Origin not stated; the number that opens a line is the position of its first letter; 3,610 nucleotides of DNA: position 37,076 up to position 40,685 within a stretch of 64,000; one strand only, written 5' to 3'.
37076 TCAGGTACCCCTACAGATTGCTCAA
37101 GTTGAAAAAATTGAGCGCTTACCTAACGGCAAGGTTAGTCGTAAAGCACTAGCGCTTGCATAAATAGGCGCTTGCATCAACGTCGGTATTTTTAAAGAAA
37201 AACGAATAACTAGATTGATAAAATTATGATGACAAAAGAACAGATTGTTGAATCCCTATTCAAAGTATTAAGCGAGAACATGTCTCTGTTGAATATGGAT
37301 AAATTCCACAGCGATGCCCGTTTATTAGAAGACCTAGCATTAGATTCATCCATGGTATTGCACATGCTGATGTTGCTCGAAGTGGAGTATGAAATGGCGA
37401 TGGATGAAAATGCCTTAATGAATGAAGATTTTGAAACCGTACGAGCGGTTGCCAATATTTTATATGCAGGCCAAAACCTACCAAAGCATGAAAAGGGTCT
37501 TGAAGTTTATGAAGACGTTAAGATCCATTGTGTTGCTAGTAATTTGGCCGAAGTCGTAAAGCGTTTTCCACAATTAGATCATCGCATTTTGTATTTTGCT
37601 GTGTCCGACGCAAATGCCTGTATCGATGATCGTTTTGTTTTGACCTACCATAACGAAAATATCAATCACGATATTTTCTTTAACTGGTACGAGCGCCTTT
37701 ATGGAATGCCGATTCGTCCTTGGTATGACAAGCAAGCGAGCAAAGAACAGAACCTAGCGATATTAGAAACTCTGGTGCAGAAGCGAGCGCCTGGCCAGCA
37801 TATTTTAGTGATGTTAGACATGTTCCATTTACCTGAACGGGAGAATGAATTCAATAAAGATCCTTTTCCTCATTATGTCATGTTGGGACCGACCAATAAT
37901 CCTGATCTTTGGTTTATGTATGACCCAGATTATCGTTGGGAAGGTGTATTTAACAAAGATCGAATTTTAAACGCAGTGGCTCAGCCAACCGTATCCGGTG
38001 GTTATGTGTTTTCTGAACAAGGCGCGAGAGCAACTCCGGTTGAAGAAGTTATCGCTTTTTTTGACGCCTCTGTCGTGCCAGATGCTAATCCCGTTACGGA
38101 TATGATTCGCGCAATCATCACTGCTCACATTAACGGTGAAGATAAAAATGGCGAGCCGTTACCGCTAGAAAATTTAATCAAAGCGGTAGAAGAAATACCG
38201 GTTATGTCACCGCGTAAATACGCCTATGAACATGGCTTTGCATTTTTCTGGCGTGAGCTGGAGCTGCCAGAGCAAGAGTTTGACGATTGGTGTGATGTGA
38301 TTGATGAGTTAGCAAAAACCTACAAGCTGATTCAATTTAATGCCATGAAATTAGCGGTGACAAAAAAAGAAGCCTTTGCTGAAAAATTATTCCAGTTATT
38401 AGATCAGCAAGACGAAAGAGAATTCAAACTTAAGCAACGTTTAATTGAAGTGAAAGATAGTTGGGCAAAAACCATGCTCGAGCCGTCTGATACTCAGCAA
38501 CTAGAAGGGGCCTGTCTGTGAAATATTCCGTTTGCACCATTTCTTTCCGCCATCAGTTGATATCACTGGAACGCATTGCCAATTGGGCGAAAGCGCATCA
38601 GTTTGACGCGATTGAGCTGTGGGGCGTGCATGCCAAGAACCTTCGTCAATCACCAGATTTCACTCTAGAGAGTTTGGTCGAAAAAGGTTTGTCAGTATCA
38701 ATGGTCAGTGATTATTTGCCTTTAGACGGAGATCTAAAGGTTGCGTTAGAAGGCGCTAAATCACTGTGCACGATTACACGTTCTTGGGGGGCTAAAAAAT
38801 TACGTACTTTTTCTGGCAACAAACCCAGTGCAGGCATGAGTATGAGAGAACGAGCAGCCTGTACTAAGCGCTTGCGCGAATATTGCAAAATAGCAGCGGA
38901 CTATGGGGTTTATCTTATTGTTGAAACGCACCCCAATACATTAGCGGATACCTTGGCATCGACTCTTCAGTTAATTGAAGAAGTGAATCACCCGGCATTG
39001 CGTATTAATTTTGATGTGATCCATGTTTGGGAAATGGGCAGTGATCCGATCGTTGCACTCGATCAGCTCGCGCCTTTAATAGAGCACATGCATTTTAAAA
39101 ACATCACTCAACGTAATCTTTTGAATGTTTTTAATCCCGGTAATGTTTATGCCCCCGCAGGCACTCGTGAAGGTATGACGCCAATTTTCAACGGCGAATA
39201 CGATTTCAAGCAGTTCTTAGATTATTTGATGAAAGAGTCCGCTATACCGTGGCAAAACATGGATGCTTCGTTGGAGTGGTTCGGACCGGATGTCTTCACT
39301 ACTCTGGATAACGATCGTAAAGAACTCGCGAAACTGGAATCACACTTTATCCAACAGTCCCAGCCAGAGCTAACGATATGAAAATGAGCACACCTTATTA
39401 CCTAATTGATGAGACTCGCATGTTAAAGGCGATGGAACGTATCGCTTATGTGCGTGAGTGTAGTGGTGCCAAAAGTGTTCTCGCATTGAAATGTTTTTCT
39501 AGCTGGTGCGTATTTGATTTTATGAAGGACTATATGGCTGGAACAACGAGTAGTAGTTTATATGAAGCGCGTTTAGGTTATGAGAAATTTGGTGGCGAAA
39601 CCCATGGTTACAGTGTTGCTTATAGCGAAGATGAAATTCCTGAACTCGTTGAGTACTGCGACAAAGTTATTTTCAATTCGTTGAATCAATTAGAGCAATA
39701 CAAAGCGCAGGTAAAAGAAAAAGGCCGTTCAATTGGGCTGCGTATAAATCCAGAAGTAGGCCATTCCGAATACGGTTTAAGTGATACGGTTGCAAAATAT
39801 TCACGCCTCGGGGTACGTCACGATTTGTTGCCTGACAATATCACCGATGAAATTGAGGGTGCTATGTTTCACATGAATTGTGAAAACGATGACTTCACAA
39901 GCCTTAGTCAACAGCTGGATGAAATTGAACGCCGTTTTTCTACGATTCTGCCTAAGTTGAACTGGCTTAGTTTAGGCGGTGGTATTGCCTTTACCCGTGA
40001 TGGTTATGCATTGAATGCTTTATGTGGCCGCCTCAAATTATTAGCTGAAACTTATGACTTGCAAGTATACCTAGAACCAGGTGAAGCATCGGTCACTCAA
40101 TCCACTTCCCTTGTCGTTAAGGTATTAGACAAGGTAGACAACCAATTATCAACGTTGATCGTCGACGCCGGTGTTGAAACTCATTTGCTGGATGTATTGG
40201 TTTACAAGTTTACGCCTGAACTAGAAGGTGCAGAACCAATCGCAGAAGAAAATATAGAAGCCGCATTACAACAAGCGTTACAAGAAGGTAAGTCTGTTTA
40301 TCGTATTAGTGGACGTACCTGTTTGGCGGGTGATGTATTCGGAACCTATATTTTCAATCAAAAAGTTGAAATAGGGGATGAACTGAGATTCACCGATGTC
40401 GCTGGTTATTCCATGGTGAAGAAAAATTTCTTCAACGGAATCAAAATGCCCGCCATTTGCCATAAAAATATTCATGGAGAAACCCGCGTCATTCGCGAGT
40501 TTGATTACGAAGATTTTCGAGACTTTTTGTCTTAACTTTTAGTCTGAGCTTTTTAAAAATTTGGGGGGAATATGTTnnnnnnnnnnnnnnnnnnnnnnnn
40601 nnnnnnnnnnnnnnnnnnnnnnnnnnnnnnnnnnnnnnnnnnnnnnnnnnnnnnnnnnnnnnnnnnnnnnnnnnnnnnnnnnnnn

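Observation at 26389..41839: Petrobactin-type cluster with built-in polyamine supply and two distinct carboxyspermidine dehydrogenases but no agmatinase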

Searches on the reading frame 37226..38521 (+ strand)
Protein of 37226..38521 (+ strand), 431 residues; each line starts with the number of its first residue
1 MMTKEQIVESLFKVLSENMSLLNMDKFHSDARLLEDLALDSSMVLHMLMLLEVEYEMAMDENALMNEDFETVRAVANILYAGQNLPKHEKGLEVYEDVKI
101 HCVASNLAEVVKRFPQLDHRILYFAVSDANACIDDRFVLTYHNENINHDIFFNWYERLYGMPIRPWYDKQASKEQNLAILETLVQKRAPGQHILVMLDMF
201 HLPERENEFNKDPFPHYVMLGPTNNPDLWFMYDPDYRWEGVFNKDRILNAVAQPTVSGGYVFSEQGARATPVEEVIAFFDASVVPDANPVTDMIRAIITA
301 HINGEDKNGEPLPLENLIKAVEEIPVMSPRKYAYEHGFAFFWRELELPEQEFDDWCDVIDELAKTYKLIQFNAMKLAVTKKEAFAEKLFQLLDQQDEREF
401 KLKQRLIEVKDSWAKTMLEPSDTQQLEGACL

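Call 3: search_protein_families(library=pfam, proteins=[window:37226-38521:+])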
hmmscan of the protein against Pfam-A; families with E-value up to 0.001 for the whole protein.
window:37226-38521:+ (431 aa): 1 family
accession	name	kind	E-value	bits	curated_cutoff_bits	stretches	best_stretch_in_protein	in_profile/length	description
PF19468.4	DUF6005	-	1.8e-135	451.7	25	1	97-425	1-325/327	Family of unknown function (DUF6005)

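Call 4: search_protein_families(library=ncbifam, proteins=[window:37226-38521:+])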
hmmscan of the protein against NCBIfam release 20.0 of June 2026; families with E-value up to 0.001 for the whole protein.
window:37226-38521:+ (431 aa): 5 families
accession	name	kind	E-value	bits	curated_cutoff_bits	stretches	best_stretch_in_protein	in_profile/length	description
NF005798.0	PRK07639.1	equivalog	1.8e-15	57.2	100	1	2-83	1-82/91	petrobactin biosynthesis protein AsbD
TIGR00517.1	acyl_carrier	equivalog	8.1e-07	28.8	70.45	1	5-77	2-71/77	acyl carrier protein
NF003757.0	PRK05350.1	equivalog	1.6e-05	24.9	65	1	1-85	1-79/83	acyl carrier protein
NF002148.0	PRK00982.1-2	subfamily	2e-05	24.3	71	1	4-79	2-74/79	acyl carrier protein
NF002150.0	PRK00982.1-4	subfamily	0.00029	21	66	1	2-75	1-71/80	acyl carrier protein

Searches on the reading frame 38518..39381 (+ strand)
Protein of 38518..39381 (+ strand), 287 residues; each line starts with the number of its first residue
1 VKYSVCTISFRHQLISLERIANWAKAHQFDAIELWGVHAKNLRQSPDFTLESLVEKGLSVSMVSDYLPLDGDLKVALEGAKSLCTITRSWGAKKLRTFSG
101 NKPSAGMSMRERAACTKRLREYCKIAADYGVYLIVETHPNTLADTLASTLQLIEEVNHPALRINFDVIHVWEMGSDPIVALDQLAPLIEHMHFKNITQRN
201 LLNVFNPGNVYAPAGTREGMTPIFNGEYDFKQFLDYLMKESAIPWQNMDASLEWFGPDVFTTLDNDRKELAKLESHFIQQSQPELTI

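Call 3: search_protein_families(library=pfam, proteins=[window:38518-39381:+])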
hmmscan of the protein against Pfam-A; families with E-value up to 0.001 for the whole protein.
window:38518-39381:+ (287 aa): 1 family
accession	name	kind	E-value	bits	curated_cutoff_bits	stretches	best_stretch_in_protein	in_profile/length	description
PF01261.30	AP_endonuc_2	-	1.7e-23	84.1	31.1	1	23-272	3-240/249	Xylose isomerase-like TIM barrel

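Call 4: search_protein_families(library=ncbifam, proteins=[window:38518-39381:+])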
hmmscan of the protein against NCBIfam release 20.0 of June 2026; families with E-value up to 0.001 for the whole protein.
window:38518-39381:+ (287 aa): 6 families
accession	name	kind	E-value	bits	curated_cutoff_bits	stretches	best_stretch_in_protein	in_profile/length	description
TIGR04379.1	myo_inos_iolE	equivalog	4.2e-08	33.1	290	1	105-245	121-261/290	myo-inosose-2 dehydratase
TIGR03234.1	OH-pyruv-isom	equivalog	2e-06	27.3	353.45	1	85-199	91-210/254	hydroxypyruvate isomerase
NF043033.1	OxoTetrIsom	equivalog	0.0001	22.2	325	1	90-200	97-208/251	2-oxo-tetronate isomerase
NF007360.0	PRK09856.1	equivalog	0.00029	20.5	305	0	116-213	128-227/276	fructoselysine 3-epimerase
NF007444.0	PRK09997.1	equivalog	0.00034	20.2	465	1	79-197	86-209/258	hydroxypyruvate isomerase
NF009688.0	PRK13209.1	subfamily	0.00051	19.1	317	1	112-204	133-225/286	L-ribulose-5-phosphate 3-epimerase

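Call 102: search_solved_structures(query=window:38518-39381:+, max_evalue=1e-10)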
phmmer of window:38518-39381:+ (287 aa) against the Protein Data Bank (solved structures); distinct sequences matched with E-value up to 1e-10: 1.
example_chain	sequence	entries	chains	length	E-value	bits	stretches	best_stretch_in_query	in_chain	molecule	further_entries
3dx5_A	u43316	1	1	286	4.5e-71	242.5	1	1-270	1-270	uncharacterized protein AsbF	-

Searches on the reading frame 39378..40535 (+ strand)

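Call 3: search_protein_families(library=pfam, proteins=[window:39378-40535:+])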
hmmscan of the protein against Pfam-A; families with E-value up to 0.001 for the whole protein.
window:39378-40535:+ (385 aa): 1 family
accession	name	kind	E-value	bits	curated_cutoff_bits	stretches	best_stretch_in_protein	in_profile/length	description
PF00278.28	Orn_DAP_Arg_deC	-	1.9e-07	31.7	23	1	193-341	5-94/95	Pyridoxal-dependent decarboxylase, C-terminal sheet domain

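Call 4: search_protein_families(library=ncbifam, proteins=[window:39378-40535:+])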
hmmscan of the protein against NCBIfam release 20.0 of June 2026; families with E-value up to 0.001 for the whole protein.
window:39378-40535:+ (385 aa): 3 families
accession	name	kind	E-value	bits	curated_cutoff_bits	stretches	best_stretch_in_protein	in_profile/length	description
TIGR01047.1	nspC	equivalog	1.6e-125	418.6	409.05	1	4-382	2-378/380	carboxynorspermidine decarboxylase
TIGR01048.1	lysA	equivalog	8.3e-16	57.5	297.9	1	3-374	23-405/417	diaminopimelate decarboxylase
NF052544.1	OrLyDeCDokD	equivalog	0.00089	18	700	0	305-379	373-454/461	ornithine/lysine decarboxylase DokD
